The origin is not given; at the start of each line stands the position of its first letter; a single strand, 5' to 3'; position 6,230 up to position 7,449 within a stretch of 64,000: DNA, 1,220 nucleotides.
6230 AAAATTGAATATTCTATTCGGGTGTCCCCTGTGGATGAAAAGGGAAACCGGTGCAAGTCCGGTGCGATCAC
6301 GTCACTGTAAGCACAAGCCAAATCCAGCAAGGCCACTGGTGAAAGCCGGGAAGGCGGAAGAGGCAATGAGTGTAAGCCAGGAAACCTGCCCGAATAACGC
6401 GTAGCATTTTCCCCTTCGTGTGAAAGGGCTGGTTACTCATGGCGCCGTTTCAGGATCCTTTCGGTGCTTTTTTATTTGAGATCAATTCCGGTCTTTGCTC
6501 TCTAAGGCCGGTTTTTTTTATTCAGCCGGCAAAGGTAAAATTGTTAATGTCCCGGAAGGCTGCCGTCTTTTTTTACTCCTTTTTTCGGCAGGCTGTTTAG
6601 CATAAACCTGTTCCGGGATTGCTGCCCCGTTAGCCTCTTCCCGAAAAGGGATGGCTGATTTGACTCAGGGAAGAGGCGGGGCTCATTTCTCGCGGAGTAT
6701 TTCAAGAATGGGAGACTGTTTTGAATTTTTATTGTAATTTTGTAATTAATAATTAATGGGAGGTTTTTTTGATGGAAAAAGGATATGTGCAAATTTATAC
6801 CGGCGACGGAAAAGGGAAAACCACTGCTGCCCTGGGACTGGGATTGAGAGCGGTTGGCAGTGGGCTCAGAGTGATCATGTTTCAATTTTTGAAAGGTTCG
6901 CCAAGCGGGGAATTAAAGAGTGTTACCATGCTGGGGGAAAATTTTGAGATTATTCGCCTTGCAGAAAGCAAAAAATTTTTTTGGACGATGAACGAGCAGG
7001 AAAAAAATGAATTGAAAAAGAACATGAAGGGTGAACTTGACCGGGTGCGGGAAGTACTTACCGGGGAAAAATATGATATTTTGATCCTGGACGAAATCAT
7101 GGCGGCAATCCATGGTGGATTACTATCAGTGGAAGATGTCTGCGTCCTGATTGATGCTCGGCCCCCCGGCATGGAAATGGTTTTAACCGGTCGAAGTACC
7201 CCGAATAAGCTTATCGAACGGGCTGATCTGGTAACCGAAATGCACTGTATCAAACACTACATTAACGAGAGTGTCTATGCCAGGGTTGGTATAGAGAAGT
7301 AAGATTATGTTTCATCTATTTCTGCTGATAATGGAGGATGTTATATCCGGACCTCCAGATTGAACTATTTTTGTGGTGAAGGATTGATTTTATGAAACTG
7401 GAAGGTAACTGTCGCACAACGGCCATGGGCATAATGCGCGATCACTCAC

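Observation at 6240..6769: Cobalamin riboswitch followed by two tandem terminators and a ~240-nt gap before cobO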

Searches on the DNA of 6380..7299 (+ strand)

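Call 9: search_rna_families(sources=[L001, L002, L003, L004, L005, L006, L007, L008, L009, L010, L011, L012, L013, L014, L015, L016, L017, L018, L019, L020], threshold=gathering)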
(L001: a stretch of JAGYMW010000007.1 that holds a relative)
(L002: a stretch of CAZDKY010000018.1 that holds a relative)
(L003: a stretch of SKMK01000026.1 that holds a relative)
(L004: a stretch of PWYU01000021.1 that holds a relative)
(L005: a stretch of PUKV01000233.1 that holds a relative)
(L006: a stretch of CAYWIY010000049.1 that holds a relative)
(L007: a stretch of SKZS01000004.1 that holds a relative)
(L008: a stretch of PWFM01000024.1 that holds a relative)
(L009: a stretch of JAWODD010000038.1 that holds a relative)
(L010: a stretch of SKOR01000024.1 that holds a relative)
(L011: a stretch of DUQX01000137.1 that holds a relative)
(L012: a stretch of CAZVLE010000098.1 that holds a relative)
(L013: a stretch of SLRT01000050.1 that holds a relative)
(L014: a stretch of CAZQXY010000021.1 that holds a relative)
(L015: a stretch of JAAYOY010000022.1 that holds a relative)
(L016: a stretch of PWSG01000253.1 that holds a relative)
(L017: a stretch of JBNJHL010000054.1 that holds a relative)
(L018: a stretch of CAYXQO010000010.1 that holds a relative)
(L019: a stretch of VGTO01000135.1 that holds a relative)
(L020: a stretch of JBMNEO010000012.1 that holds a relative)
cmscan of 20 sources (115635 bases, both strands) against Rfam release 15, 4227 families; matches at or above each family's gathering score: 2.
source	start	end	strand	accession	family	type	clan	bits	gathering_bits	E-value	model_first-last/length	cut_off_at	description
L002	2466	2641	+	RF00174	Cobalamin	Cis-reg; riboswitch;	CL00101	122.5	31.5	5.6e-30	1-189/189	no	Cobalamin riboswitch aptamer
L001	2465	2640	+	RF00174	Cobalamin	Cis-reg; riboswitch;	CL00101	120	31.5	2.9e-29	1-189/189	no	Cobalamin riboswitch aptamer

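Call 10: search_rna_families(sources=[L021, L022, L023, L024, L025, L026, L027, L028, L029, L030, L031, L032, L033, L034, L035, L036, L037, L038, L040, L041], threshold=gathering)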
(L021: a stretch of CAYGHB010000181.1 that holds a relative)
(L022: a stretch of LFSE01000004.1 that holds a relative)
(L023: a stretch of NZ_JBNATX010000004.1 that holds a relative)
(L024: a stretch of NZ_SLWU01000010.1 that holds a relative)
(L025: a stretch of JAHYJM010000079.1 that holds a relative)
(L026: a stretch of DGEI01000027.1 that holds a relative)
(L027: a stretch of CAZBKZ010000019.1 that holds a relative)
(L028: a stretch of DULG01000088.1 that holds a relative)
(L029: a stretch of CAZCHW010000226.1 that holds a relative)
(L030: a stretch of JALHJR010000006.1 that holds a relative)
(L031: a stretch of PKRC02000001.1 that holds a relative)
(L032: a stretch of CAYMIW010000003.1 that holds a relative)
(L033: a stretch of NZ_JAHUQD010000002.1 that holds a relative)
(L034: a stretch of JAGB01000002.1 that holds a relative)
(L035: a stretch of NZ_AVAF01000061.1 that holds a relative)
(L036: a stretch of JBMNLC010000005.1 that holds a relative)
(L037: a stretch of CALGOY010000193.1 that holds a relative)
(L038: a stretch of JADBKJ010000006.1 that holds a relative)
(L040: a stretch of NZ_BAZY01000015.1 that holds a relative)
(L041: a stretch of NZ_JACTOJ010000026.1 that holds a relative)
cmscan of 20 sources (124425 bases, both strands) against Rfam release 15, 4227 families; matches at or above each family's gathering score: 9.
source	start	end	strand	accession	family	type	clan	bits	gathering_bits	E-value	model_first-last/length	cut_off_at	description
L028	2553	2743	+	RF00174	Cobalamin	Cis-reg; riboswitch;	CL00101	135.7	31.5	9.5e-34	1-189/189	no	Cobalamin riboswitch aptamer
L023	3581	3774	+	RF00174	Cobalamin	Cis-reg; riboswitch;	CL00101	130.3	31.5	3.3e-32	1-189/189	no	Cobalamin riboswitch aptamer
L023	2706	2899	+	RF00174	Cobalamin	Cis-reg; riboswitch;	CL00101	129.1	31.5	7.4e-32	1-189/189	no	Cobalamin riboswitch aptamer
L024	3579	3818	+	RF00174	Cobalamin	Cis-reg; riboswitch;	CL00101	128.2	31.5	1.3e-31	1-189/189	no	Cobalamin riboswitch aptamer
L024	2657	2896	+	RF00174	Cobalamin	Cis-reg; riboswitch;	CL00101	126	31.5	5.9e-31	1-189/189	no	Cobalamin riboswitch aptamer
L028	3580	3817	+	RF00174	Cobalamin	Cis-reg; riboswitch;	CL00101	124.7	31.5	1.3e-30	1-189/189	no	Cobalamin riboswitch aptamer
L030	2700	2905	+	RF00174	Cobalamin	Cis-reg; riboswitch;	CL00101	124.7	31.5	1.4e-30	1-189/189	no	Cobalamin riboswitch aptamer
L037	6039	6217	-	RF00168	Lysine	Cis-reg; riboswitch;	-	117.3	30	2.1e-30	1-182/182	no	Lysine riboswitch aptamer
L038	1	71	+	RF01051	c-di-GMP-I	Cis-reg; riboswitch;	CL00126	63.3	35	9.4e-10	18-87/87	5'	c-di-GMP-I riboswitch aptamer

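Call 17: search_rna_families(source=window, start=6380, end=6800, threshold=evalue, max_evalue=10)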
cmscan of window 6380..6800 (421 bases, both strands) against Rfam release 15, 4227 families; matches with E-value up to 10: 5.
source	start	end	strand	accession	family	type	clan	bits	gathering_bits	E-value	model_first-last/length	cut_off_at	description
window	6461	6574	+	RF01401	rseX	Gene; sRNA;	-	23.4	50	1.2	1-94/94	no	rseX Hfq binding RNA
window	6450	6526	+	RF00519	suhB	Gene; sRNA;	CL00108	14.7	41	1.8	1-77/77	no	Makes More Granules Regulator RNA (mmgR)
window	6442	6519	+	RF02450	ncr1175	Gene; sRNA;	-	14.5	60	5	1-110/110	no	Bacillus sRNA ncr1175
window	6486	6574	+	RF02837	anti-hemB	Gene; sRNA;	-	13.6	49.5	1.5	1-81/81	no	Burkholderia RNA 7 (anti-hemB)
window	6680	6750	+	RF02207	WT1-AS_5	Gene; lncRNA;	-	10.2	80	6.3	1-79/79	no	WT1 antisense RNA conserved region 5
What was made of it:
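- On Tandem riboswitches of two classes (two-input control): cmscan of 6380-6800 at E <= 10 returns only chance sRNA matches well below their gathering scores (call 17).
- No Rfam family matches 6380-6800 even at E = 10 (call 17).
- Tried and rejected: Known RNA family in the gap. cmscan at E <= 10 gave nothing (call 17).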

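Call 26: search_rna_families(sources=[L146, L153, L154, L066, L067, L068, L069, L070, L071, L072, L073], threshold=gathering)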
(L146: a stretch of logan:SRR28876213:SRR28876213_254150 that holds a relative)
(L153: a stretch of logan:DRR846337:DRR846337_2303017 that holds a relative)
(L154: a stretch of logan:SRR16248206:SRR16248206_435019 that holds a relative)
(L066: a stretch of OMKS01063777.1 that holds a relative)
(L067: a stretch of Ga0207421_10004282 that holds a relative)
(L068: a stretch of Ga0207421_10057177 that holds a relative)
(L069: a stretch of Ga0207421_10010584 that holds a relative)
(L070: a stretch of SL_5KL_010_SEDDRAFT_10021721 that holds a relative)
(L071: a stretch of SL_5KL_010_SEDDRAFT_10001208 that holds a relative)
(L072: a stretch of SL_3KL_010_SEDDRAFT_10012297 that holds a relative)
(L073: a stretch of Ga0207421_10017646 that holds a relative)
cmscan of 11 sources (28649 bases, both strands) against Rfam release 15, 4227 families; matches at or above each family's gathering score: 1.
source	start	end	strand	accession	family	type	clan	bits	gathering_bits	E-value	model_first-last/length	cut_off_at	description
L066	173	347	+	RF00174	Cobalamin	Cis-reg; riboswitch;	CL00101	114.5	31.5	2.6e-28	1-189/189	no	Cobalamin riboswitch aptamer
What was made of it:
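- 6232..6407 (+): Cobalamin riboswitch aptamer, including the B12 box at 6374-6390 and loop L5 (UCACG) at 6297-6301. Orthologous hits of 114-122 bits in L001, L002 and L066 (calls 9, 26).
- On Cobalamin riboswitch (Rfam RF00174): Orthologues score 114-122 bits (calls 9, 26).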

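Call 33: build_rna_model(alignment_id=A4, structure=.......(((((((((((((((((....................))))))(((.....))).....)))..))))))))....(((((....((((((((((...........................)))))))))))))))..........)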
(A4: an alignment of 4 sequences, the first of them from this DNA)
Model R1 built from alignment A4 (4 sequences, 154 columns); structure: as given.
model positions 149; base pairs 35; branch points 2; effective number of sequences 0.95; information 0.591 bits per position. Calibrated on 0.2 Mb of random sequence (short: E-values are rough).
structure used (alignment columns):
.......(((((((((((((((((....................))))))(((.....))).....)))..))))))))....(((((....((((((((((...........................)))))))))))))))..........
